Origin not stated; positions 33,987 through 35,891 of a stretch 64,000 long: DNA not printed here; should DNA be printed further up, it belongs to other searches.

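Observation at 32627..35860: Non-Pyl MttB-family methyltransferase + corrinoid protein (+ MoeB-like gene); no methylcorrinoid:THF methyltransferase or activase nearby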

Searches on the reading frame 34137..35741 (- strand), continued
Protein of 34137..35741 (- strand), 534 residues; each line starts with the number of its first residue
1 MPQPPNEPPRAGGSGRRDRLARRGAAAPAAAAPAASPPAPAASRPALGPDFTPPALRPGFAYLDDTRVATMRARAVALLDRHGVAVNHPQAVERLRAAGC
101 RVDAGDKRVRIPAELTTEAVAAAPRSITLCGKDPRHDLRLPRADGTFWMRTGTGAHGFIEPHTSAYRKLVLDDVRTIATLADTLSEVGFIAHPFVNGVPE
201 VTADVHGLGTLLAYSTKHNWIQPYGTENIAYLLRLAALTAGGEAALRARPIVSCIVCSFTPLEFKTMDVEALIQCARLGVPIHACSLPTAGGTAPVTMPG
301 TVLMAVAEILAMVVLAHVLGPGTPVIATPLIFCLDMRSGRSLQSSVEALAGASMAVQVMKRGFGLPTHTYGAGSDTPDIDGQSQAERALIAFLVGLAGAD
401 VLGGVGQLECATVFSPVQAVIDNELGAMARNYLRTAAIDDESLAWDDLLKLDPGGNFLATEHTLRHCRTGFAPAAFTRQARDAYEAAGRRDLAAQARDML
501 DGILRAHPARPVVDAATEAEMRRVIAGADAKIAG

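Call 10: find_encoding_contigs(protein=P0052, flank=10000, max_places=2)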
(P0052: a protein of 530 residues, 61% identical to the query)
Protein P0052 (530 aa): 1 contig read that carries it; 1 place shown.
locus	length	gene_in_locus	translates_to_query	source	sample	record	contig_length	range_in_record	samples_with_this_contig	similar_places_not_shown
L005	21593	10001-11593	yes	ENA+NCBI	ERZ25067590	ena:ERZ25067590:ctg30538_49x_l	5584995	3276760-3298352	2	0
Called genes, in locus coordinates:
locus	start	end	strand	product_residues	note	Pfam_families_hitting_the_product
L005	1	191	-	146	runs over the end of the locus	PF02798:GST_N, PF13417:GST_N_3, PF13409:GST_N_2, PF17172:GST_N_4 (faint)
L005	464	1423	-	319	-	PF00561:Abhydrolase_1, PF12697:Abhydrolase_6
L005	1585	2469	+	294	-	PF00126:HTH_1, PF03466:LysR_substrate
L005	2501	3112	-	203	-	PF13560:HTH_31 (weak), PF01381:HTH_3, PF12844:HTH_19 (weak), PF13443:HTH_26 (weak), PF07883:Cupin_2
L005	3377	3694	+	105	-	PF00111:Fer2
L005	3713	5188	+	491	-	PF13241:NAD_binding_7, PF10414:CysG_dimeriser, PF00590:TP_methylase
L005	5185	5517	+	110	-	PF11011:DUF2849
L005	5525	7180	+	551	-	PF03460:NIR_SIR_ferr, PF01077:NIR_SIR, PF03460:NIR_SIR_ferr, PF01077:NIR_SIR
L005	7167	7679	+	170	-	PF06073:DUF934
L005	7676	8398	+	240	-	PF01507:PAPS_reduct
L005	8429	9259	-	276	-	-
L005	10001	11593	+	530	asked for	PF06253:MTTB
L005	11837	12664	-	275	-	PF13489:Methyltransf_23 (weak), PF13847:Methyltransf_31, PF08241:Methyltransf_11, PF08242:Methyltransf_12 (weak), PF13649:Methyltransf_25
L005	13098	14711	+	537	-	PF00732:GMC_oxred_N, PF00890:FAD_binding_2 (faint), PF01266:DAO (faint), PF05199:GMC_oxred_C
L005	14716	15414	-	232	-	PF12796:Ank_2, PF13606:Ank_3 (faint), PF13637:Ank_4, PF13857:Ank_5 (faint), PF00023:Ank (weak), PF12796:Ank_2, PF13637:Ank_4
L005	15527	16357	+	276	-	PF00248:Aldo_ket_red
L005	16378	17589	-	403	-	PF01053:Cys_Met_Meta_PP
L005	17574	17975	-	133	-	PF00581:Rhodanese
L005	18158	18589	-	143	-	PF04972:BON, PF01476:LysM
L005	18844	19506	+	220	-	PF00578:AhpC-TSA, PF08534:Redoxin, PF10417:1-cysPrx_C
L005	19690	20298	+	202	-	PF02798:GST_N (faint), PF13417:GST_N_3, PF13409:GST_N_2, PF13410:GST_C_2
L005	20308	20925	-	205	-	PF07040:DUF1326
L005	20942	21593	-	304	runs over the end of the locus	PF09948:PpoB2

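Call 21: search_solved_structures(query=window:34137-35741:-, show_alignments=2)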
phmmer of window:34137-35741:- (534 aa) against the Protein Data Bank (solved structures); distinct sequences matched with E-value up to 0.001: 5.
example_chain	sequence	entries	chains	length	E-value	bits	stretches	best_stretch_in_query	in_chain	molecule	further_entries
7xcl_A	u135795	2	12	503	6.1e-55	190.2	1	76-531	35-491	Trimethylamine methyltransferase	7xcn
7xcm_A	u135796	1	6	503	7.2e-55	190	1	76-531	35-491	Trimethylamine methyltransferase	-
2qne_A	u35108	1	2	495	2e-43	152.2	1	56-526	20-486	Putative methyltransferase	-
9yce_A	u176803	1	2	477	3.4e-43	151.5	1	58-526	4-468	Glycine betaine methyltransferase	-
4yyc_A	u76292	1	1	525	1.4e-20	76.9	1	8-526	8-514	Putative trimethylamine methyltransferase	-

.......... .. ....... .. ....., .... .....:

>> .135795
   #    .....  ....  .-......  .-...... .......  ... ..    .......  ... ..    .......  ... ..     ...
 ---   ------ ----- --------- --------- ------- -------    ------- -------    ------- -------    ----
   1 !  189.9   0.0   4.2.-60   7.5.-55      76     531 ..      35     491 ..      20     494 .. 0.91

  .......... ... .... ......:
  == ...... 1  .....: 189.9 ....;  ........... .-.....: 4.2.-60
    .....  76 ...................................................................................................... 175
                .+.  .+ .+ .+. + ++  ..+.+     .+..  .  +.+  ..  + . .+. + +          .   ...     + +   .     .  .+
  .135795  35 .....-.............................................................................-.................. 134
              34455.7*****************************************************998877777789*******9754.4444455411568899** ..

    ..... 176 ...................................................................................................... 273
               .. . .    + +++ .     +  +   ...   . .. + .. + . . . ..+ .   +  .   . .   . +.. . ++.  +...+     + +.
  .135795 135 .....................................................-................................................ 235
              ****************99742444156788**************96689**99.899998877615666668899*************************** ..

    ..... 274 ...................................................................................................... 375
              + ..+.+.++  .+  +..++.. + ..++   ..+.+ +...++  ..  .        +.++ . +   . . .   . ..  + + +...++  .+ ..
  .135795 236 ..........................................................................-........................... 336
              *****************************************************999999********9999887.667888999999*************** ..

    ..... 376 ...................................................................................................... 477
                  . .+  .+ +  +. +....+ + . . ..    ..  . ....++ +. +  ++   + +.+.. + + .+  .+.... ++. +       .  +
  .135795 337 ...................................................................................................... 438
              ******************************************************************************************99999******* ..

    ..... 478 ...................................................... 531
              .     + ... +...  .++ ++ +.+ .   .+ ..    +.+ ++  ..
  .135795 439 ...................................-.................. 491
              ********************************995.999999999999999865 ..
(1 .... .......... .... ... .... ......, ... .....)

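Call 23: search_solved_structures(query=window:34137-35741:-, show_alignments=5, max_evalue=1e-10)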
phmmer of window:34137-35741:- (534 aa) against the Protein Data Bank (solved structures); distinct sequences matched with E-value up to 1e-10: 5.
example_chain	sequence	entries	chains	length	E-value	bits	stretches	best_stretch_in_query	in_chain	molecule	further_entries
7xcl_A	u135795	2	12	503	6.1e-55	190.2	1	76-531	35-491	Trimethylamine methyltransferase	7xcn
7xcm_A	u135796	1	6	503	7.2e-55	190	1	76-531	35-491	Trimethylamine methyltransferase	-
2qne_A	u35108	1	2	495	2e-43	152.2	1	56-526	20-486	Putative methyltransferase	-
9yce_A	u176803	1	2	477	3.4e-43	151.5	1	58-526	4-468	Glycine betaine methyltransferase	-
4yyc_A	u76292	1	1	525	1.4e-20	76.9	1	8-526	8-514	Putative trimethylamine methyltransferase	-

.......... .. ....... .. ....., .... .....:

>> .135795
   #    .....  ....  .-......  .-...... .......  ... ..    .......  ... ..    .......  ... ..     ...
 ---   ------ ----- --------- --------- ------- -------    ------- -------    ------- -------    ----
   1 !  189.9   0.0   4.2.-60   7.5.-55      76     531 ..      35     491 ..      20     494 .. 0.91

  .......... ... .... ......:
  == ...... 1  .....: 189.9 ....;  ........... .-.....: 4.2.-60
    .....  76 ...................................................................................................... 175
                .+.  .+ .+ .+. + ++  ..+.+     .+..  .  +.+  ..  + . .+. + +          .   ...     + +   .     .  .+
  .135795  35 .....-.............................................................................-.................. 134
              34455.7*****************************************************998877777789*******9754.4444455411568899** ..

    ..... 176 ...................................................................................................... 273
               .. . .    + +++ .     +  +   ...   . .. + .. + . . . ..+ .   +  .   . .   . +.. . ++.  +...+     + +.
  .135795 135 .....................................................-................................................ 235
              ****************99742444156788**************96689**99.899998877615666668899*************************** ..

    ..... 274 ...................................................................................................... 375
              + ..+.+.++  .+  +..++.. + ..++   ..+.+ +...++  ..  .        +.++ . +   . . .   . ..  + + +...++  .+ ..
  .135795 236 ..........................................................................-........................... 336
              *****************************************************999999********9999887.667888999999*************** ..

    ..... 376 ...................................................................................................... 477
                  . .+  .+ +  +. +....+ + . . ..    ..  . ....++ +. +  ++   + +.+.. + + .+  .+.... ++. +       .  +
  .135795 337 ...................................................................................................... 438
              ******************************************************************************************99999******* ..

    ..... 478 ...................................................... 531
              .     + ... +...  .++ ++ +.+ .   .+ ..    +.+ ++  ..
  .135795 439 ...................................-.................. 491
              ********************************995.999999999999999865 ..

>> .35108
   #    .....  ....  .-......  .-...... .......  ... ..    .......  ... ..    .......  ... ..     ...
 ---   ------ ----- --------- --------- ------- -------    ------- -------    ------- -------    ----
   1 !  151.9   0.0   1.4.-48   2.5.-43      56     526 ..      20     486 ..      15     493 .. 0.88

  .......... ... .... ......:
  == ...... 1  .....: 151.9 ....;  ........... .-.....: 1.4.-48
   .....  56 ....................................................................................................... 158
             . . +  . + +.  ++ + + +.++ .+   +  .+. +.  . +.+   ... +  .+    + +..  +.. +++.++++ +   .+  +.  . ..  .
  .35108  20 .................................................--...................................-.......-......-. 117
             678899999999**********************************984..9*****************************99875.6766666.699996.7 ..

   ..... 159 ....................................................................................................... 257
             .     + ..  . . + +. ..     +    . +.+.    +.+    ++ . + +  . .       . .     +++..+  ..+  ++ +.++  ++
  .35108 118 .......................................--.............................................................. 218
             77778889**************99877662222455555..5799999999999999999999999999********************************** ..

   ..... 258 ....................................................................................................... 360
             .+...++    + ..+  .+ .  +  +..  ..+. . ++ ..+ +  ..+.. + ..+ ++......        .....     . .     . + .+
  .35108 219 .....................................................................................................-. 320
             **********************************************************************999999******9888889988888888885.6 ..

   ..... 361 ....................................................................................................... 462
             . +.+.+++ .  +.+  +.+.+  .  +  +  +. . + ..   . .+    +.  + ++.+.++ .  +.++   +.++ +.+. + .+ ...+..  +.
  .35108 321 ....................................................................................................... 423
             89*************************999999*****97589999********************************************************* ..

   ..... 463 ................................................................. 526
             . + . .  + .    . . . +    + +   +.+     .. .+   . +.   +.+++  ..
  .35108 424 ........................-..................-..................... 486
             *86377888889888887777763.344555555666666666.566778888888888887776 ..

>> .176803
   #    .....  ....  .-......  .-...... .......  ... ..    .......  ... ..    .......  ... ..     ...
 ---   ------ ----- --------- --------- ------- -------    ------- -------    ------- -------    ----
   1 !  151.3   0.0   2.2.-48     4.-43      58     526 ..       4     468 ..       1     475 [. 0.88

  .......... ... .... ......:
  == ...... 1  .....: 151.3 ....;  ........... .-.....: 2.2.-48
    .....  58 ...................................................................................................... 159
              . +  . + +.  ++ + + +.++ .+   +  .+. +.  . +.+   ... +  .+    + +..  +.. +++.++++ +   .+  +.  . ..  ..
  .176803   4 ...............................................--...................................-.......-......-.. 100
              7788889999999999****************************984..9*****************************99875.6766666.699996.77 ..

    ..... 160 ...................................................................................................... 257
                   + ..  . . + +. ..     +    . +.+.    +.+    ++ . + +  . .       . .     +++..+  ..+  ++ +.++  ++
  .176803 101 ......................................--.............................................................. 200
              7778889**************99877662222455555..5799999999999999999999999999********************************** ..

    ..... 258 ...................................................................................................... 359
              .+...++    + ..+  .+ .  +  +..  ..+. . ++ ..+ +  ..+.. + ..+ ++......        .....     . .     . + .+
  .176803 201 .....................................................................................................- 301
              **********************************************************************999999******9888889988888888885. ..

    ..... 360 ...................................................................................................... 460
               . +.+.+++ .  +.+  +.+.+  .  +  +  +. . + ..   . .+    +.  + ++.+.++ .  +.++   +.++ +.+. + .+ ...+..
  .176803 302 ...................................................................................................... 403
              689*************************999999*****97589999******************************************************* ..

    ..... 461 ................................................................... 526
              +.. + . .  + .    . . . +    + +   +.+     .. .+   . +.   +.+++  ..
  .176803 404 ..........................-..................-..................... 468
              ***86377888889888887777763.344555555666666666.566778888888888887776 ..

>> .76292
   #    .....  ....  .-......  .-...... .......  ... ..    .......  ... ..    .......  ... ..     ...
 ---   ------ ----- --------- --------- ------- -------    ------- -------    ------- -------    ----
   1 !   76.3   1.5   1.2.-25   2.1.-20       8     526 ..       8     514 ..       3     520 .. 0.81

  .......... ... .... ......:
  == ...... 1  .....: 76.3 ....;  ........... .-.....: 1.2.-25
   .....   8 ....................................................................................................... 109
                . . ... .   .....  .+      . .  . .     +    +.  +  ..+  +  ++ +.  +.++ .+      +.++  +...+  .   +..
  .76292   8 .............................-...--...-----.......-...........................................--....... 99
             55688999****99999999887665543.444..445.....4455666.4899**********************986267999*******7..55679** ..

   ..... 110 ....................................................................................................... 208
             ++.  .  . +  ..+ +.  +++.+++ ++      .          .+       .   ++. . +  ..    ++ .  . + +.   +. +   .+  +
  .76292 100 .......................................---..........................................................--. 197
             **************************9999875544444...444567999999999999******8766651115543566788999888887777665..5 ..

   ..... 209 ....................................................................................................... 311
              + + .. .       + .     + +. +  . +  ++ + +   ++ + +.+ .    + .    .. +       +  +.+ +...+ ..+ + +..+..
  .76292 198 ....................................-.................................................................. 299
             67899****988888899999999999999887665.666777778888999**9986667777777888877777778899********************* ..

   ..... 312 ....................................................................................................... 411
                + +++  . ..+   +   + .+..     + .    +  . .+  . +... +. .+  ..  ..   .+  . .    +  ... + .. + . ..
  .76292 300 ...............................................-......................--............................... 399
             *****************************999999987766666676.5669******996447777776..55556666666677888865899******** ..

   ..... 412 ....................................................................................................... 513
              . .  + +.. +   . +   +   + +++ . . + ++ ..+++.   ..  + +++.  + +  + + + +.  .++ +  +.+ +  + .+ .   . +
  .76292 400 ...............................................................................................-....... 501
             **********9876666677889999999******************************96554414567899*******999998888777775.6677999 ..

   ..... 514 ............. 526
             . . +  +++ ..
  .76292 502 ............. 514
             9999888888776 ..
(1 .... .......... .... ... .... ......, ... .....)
